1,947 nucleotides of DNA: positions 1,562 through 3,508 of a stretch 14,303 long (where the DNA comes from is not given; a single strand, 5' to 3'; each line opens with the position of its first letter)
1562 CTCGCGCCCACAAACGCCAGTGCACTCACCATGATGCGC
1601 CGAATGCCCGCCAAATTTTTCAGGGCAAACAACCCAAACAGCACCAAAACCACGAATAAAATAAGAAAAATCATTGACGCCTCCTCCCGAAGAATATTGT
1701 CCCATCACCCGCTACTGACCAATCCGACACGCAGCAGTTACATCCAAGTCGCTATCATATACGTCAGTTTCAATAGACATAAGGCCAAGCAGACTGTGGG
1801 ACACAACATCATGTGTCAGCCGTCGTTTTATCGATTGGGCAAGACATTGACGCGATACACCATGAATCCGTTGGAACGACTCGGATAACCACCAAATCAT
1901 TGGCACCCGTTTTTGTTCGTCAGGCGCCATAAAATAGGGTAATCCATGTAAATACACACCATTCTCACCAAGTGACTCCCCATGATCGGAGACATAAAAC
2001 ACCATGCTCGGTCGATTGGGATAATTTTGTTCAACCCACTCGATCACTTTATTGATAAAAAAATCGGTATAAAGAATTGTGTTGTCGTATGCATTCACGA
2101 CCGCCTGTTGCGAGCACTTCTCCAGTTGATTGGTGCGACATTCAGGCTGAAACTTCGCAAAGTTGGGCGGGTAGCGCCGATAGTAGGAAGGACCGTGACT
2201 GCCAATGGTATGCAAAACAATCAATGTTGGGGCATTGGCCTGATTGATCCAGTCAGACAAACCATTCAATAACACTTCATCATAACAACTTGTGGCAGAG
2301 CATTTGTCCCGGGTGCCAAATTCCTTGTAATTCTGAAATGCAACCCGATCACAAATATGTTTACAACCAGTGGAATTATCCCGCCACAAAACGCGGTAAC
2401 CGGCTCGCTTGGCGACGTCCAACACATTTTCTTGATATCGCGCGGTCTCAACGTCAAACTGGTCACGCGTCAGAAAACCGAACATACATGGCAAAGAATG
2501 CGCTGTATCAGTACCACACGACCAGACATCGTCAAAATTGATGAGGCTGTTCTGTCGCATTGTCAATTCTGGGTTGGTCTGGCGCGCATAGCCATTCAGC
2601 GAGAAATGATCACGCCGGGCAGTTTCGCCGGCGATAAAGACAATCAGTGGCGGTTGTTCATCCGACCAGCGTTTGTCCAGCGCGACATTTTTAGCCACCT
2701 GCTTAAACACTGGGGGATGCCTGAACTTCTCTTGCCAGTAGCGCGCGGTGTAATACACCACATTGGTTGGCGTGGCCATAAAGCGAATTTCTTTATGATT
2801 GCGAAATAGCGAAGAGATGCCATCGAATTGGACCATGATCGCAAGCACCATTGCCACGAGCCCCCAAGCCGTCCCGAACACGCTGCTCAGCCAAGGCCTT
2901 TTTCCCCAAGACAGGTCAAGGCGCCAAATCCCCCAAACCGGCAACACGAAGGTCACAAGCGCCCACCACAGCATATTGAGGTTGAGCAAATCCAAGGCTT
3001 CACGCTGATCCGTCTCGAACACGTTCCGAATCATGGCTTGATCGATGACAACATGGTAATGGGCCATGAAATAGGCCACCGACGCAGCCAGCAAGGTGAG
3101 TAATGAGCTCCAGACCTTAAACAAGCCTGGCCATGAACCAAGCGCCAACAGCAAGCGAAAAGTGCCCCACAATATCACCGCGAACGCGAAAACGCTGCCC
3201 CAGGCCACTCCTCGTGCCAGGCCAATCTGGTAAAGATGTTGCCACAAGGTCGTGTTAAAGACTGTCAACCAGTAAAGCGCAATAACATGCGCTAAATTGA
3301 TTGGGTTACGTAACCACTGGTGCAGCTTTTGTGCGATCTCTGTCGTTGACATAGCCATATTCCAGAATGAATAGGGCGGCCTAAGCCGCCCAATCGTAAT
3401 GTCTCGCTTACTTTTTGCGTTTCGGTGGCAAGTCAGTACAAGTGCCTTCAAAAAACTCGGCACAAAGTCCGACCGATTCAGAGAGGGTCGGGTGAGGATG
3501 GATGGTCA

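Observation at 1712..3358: EptA/MCR-family phosphoethanolamine transferase parked directly behind the PDH operon with no adjacent pmrAB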

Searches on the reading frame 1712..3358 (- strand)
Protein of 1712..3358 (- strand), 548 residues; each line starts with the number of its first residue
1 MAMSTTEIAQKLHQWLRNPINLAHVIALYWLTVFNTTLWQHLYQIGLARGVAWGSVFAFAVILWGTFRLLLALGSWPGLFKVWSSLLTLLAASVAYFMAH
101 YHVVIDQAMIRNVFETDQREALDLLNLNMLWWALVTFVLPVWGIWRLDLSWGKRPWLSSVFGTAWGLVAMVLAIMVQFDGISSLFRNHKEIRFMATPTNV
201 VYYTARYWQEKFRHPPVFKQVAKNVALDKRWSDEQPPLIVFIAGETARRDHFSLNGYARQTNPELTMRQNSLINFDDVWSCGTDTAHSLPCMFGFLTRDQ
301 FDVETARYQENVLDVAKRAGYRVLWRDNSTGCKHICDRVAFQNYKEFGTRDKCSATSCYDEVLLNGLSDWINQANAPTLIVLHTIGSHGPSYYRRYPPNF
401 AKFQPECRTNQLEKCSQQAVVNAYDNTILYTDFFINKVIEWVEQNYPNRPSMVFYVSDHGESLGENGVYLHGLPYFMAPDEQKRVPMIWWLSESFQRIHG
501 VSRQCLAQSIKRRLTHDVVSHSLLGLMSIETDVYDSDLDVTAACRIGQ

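Call 6: search_protein_families(library=ncbifam, proteins=[window:1712-3358:-])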
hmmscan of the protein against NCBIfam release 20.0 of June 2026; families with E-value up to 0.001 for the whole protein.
window:1712-3358:- (548 aa): 22 families
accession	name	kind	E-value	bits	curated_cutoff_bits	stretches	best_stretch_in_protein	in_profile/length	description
NF028537.1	P_eth_NH2_trans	domain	3e-168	560.6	500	1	20-540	6-525/527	phosphoethanolamine--lipid A transferase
NF008619.0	PRK11598.1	equivalog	2.1e-149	498.5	660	1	14-545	8-543/546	phosphoethanolamine transferase EptA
NF033409.0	poly_MCR3_broad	equivalog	2.8e-122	409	1075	1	22-545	8-534/535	MCR-3-related phosphoethanolamine--lipid A transferase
NF047438.1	polymyxin_MCR12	exception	3e-118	395.6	1200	1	15-545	11-544/548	MCR-12 family phosphoethanolamine--lipid A transferase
NF033669.1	polymyxin_MCR8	exception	2.9e-116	389.7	1250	1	16-545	9-545/565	MCR-8 family phosphoethanolamine--lipid A transferase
NF033408.5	polymyxin_MCR3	exception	3.9e-114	382.2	1225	1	21-545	11-538/540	MCR-3 family phosphoethanolamine--lipid A transferase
NF033463.1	polymyxin_MCR5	exception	3.3e-112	375.9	1250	1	23-548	22-545/547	MCR-5 family phosphoethanolamine--lipid A transferase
NF033462.1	polymyxin_MCR4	exception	1.8e-108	363.7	1225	1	23-545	14-540/541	MCR-4 family phosphoethanolamine--lipid A transferase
NF033671.1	polymyxin_MCR7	exception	9.5e-108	361.1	1250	1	25-547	13-538/539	MCR-7 family phosphoethanolamine--lipid A transferase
NF053859.1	polymyxin_MCR13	exception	4.4e-105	352.6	1250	1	22-545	12-538/541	MCR-13 family phosphoethanolamine--lipid A transferase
NF033836.1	polymyxin_MCR9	exception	4.6e-104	349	1240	1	20-545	10-538/539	MCR-9 family phosphoethanolamine--lipid A transferase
NF012159.0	polymyxin_MCR2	exception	8.6e-103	344.9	1200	1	13-529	5-525/538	MCR-2 family phosphoethanolamine--lipid A transferase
NF033670.1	polymyxin_MCR6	exception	9.1e-102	341.5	1235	1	15-532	7-528/538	MCR-6 family phosphoethanolamine--lipid A transferase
NF033862.2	polymyxin_MCR10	exception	1e-99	334.7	1250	1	20-545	10-538/539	MCR-10 family phosphoethanolamine--lipid A transferase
NF000465.1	polymyxin_MCR1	exception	1.5e-99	334.3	1100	1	19-532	15-531/541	MCR-1 family phosphoethanolamine--lipid A transferase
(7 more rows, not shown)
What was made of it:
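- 1712..3358 (-): ept: 548-aa phosphoethanolamine--lipid A transferase (alternative ATG at 3352 gives 546 aa). Five N-terminal hydrophobic helices (about residues 22-186) plus a periplasmic sulfatase-fold domain (237-528). NCBIfam NF028537 scores 560.6 bits against a cut-off of 500 (call 6).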

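Call 7: search_protein_families(library=pfam, proteins=[window:1712-3358:-])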
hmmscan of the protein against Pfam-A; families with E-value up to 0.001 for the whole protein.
window:1712-3358:- (548 aa): 2 families
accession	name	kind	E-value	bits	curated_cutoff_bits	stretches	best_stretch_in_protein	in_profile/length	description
PF00884.28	Sulfatase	-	3e-70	237.4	25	1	237-528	1-300/301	Sulfatase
PF08019.17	EptA_B_N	-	3.8e-41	140.9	22.3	1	66-211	4-151/152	Phosphoethanolamine transferase EptA/EptB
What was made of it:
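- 1712..3358 (-): Pfam PF08019 plus PF00884 (call 7).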

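Call 8: find_homologous_proteins(query=window:1712-3358:-)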
Query window:1712-3358:- (548 aa): 7999 proteins with E <= 0.001 among 8000 candidates; the best 120 are listed.
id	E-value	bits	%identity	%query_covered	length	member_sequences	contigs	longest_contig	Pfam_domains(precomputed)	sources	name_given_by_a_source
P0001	0.0e+0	1293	100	100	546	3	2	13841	PF08019.18,PF00884.29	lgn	-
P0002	1.4e-174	600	53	96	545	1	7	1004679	PF08019.18,PF00884.29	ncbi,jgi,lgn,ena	jgi:lipid A ethanolaminephosphotransferase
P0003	9.0e-139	482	44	96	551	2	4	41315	PF08019.18,PF00884.29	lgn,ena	-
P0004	1.8e-138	481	43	100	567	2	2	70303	PF08019.18,PF00884.29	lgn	-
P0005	3.7e-137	477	44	86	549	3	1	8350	PF08019.18,PF00884.29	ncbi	-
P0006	8.3e-137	476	42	97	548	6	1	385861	PF08019.18,PF00884.29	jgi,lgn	jgi:lipid A ethanolaminephosphotransferase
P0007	2.6e-136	474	46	85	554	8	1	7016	PF08019.18,PF00884.29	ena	-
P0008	1.3e-135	472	44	93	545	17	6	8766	PF08019.18,PF00884.29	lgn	-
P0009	1.9e-135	471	42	94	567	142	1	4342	PF08019.18,PF00884.29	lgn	-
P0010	2.6e-135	471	41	95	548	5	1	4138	PF08019.18,PF00884.29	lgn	-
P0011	2.8e-135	471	42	97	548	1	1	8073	PF08019.18,PF00884.29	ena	-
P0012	2.9e-135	471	42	96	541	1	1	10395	PF08019.18,PF00884.29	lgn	-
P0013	3.0e-135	470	42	96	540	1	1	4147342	PF08019.18,PF00884.29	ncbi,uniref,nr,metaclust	ncbi:phosphoethanolamine transferase [Vogesella sp. LIG4]|uniref:phosphoethanolamine transferase n=1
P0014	4.9e-135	470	41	95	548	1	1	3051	PF08019.18,PF00884.29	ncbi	-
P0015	5.5e-135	470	43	95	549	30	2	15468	PF08019.18,PF00884.29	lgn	-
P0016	1.7e-134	468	42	97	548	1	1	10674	PF08019.18,PF00884.29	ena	-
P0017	1.9e-134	468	42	99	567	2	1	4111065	PF08019.18,PF00884.29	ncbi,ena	-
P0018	2.5e-134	467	42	97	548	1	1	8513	PF08019.18,PF00884.29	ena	-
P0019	7.4e-134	466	41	96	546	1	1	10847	PF08019.18,PF00884.29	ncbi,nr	ncbi:MAG: phosphoethanolamine--lipid A transferase [Pseudomonadaceae bacterium]|nr:phosphoethanolami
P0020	1.1e-133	465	42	96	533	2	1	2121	PF08019.18,PF00884.29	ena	-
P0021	1.7e-133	465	43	96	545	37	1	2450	PF08019.18,PF00884.29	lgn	-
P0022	2.0e-133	464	42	96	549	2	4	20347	PF08019.18,PF00884.29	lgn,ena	-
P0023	4.1e-133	463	43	96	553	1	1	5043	PF08019.18,PF00884.29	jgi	jgi:lipid A ethanolaminephosphotransferase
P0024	4.4e-133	463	42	94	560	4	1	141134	PF08019.18,PF00884.29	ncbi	ncbi:MAG: phosphoethanolamine transferase [Pseudomonas sp.]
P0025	7.9e-133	462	44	99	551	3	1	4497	PF08019.18,PF00884.29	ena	-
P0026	8.0e-133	462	40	95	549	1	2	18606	PF08019.18,PF00884.29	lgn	-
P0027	1.0e-132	462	41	96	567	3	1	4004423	PF08019.18,PF00884.29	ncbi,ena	-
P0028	1.1e-132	462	40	95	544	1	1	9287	PF08019.18,PF00884.29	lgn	-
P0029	1.6e-132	461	44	87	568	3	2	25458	PF08019.18,PF00884.29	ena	-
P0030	1.9e-132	461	43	95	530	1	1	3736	PF08019.18,PF00884.29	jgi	jgi:lipid A ethanolaminephosphotransferase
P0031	2.0e-132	461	44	96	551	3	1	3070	PF08019.18,PF00884.29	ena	-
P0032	2.9e-132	461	41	95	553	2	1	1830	PF08019.18,PF00884.29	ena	-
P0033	5.7e-132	460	42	96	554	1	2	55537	PF08019.18,PF00884.29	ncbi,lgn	-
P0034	6.0e-132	460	43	93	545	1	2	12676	PF08019.18,PF00884.29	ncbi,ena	-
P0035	6.8e-132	459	42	95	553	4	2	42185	PF08019.18,PF00884.29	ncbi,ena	-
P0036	8.9e-132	459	42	97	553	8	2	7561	PF08019.18,PF00884.29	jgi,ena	jgi:lipid A ethanolaminephosphotransferase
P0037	1.1e-131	459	43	97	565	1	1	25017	PF08019.18,PF00884.29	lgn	-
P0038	1.1e-131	459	42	95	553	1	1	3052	PF08019.18,PF00884.29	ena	-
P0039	1.1e-131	459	42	93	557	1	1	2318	PF08019.18,PF00884.29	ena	-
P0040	2.0e-131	458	41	94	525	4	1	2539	PF08019.18,PF00884.29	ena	-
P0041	2.5e-131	458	42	94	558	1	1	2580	PF08019.18,PF00884.29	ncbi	-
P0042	2.5e-131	458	42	96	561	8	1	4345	PF08019.18,PF00884.29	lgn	-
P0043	2.6e-131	457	42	96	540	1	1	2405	PF08019.18,PF00884.29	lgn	-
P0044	2.8e-131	457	41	93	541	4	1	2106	PF08019.18,PF00884.29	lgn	-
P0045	2.8e-131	457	42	96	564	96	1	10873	PF08019.18,PF00884.29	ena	-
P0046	3.4e-131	457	41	97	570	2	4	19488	PF08019.18,PF00884.29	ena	-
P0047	3.4e-131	457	41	96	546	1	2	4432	PF08019.18,PF00884.29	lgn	-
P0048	4.1e-131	457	42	96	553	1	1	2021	PF08019.18,PF00884.29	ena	-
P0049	4.6e-131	457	42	95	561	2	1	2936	PF08019.18,PF00884.29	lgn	-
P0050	4.7e-131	457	42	97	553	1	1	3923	PF08019.18,PF00884.29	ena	-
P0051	4.9e-131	457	42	97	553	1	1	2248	PF08019.18,PF00884.29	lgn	-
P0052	4.9e-131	457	42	96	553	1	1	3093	PF08019.18,PF00884.29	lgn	-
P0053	5.1e-131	457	41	96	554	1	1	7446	PF08019.18,PF00884.29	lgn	-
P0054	5.5e-131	456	41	94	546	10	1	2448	PF08019.18,PF00884.29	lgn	-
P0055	6.3e-131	456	42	97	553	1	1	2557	PF08019.18,PF00884.29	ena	-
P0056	6.4e-131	456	41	95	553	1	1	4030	PF08019.18,PF00884.29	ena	-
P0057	6.5e-131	456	42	96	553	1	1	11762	PF08019.18,PF00884.29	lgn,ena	-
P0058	6.8e-131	456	42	96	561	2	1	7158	PF08019.18,PF00884.29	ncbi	-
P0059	7.0e-131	456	44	97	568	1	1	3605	PF08019.18,PF00884.29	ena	-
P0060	8.7e-131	456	41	96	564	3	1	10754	PF08019.18,PF00884.29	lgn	-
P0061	9.1e-131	456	41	96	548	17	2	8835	PF08019.18,PF00884.29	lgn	-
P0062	9.7e-131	456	41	96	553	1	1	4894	PF08019.18,PF00884.29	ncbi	-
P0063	1.1e-130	455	41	96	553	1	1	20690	PF08019.18,PF00884.29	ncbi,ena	-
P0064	1.3e-130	455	42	96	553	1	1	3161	PF08019.18,PF00884.29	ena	-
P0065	1.3e-130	455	42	96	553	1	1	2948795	PF08019.18,PF00884.29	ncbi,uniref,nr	ncbi:phosphoethanolamine transferase [Limnohabitans sp. 103DPR2]|uniref:phosphoethanolamine transfer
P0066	1.4e-130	455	42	96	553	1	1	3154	PF08019.18,PF00884.29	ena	-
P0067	1.4e-130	455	42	96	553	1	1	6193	PF08019.18,PF00884.29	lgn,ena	-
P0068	1.5e-130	455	41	96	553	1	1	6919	PF08019.18,PF00884.29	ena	-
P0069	1.6e-130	455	42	96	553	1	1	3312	PF08019.18,PF00884.29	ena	-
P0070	1.6e-130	455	41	96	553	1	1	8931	PF08019.18,PF00884.29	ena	-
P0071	1.7e-130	455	42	96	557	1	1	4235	PF08019.18,PF00884.29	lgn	-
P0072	1.8e-130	455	42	96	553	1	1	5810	PF08019.18,PF00884.29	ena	-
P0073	2.0e-130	455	42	97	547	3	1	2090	PF08019.18,PF00884.29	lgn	-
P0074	2.2e-130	454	42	97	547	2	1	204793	PF08019.18,PF00884.29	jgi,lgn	jgi:lipid A ethanolaminephosphotransferase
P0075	2.4e-130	454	42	96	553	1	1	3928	PF08019.18,PF00884.29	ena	-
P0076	2.4e-130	454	42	96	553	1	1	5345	PF08019.18,PF00884.29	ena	-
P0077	2.4e-130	454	41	96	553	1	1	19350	PF08019.18,PF00884.29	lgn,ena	-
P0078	2.6e-130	454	42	96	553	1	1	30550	PF08019.18,PF00884.29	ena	-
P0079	2.6e-130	454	41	96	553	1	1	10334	PF08019.18,PF00884.29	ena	-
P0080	2.7e-130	454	42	96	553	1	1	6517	PF08019.18,PF00884.29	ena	-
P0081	2.7e-130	454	41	96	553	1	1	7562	PF08019.18,PF00884.29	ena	-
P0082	2.8e-130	454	41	96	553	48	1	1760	PF08019.18,PF00884.29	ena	-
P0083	2.8e-130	454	42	96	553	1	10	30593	PF08019.18,PF00884.29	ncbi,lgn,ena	-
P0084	2.8e-130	454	41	96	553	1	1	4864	PF08019.18,PF00884.29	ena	-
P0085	2.8e-130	454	42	96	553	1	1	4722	PF08019.18,PF00884.29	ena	-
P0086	3.0e-130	454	42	97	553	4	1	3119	PF08019.18,PF00884.29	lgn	-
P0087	3.1e-130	454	43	94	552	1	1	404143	PF08019.18,PF00884.29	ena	-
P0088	3.3e-130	454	43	97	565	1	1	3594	PF08019.18,PF00884.29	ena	-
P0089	3.3e-130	454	41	96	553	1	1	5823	PF08019.18,PF00884.29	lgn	-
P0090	3.4e-130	454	42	96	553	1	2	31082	PF08019.18,PF00884.29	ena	-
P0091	3.7e-130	454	41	96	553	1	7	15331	PF08019.18,PF00884.29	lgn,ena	-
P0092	3.8e-130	454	41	96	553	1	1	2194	PF08019.18,PF00884.29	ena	-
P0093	4.1e-130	454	42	93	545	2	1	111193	PF08019.18,PF00884.29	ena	-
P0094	4.4e-130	453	41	96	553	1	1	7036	PF08019.18,PF00884.29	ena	-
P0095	4.4e-130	453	41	96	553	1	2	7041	PF08019.18,PF00884.29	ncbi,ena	-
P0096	4.8e-130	453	41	96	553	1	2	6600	PF08019.18,PF00884.29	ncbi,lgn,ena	-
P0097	5.2e-130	453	41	96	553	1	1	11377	PF08019.18,PF00884.29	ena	-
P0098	5.3e-130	453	41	96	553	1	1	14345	PF08019.18,PF00884.29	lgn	-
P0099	5.3e-130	453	41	94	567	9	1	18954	PF08019.18,PF00884.29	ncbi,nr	ncbi:MAG: phosphoethanolamine transferase [Pseudomonas sp. PGPPP3]|nr:MAG: phosphoethanolamine trans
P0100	5.7e-130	453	41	96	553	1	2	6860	PF08019.18,PF00884.29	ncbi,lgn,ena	-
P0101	5.8e-130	453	41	96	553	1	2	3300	PF08019.18,PF00884.29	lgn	-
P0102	5.9e-130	453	41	96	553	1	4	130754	PF08019.18,PF00884.29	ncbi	-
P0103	6.1e-130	453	40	95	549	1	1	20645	PF08019.18,PF00884.29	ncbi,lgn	ncbi:MAG: phosphoethanolamine transferase [Pontibacterium sp.]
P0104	6.3e-130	453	41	96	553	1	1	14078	PF08019.18,PF00884.29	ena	-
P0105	6.3e-130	453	40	96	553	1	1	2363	PF08019.18,PF00884.29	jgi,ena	-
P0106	6.4e-130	453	42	96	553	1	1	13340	PF08019.18,PF00884.29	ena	-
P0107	6.7e-130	453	41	96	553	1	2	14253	PF08019.18,PF00884.29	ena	-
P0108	6.8e-130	453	41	96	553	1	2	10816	PF08019.18,PF00884.29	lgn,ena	-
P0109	6.8e-130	453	41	96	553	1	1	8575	PF08019.18,PF00884.29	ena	-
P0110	7.2e-130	453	41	96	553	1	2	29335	PF08019.18,PF00884.29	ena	-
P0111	7.4e-130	453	41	96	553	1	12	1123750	PF08019.18,PF00884.29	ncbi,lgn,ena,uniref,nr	ncbi:phosphoethanolamine transferase [Limnohabitans sp. Hippo4]|uniref:phosphoethanolamine transfera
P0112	7.5e-130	453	41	96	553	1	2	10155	PF08019.18,PF00884.29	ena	-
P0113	7.6e-130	453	41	96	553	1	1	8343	PF08019.18,PF00884.29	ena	-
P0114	7.8e-130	453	41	96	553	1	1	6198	PF08019.18,PF00884.29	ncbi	-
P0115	8.4e-130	452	40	96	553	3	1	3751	PF08019.18,PF00884.29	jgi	jgi:lipid A ethanolaminephosphotransferase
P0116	8.5e-130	452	42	95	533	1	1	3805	PF08019.18,PF00884.29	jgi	jgi:lipid A ethanolaminephosphotransferase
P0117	9.1e-130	452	41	95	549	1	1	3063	PF08019.18,PF00884.29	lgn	-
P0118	9.3e-130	452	40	96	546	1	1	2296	PF08019.18,PF00884.29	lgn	-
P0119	9.3e-130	452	41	96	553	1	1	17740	PF08019.18,PF00884.29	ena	-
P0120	1.0e-129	452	41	95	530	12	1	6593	PF08019.18,PF00884.29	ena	-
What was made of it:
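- Checked: A second in-frame ATG at 3352 gives the 546-aa form seen in Logan assemblies (call 8).
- The protein belongs to a deep, uncharacterised subclade, at most 52-53% identical to anything in 5.8 billion proteins and about 40% to the rest (call 8).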
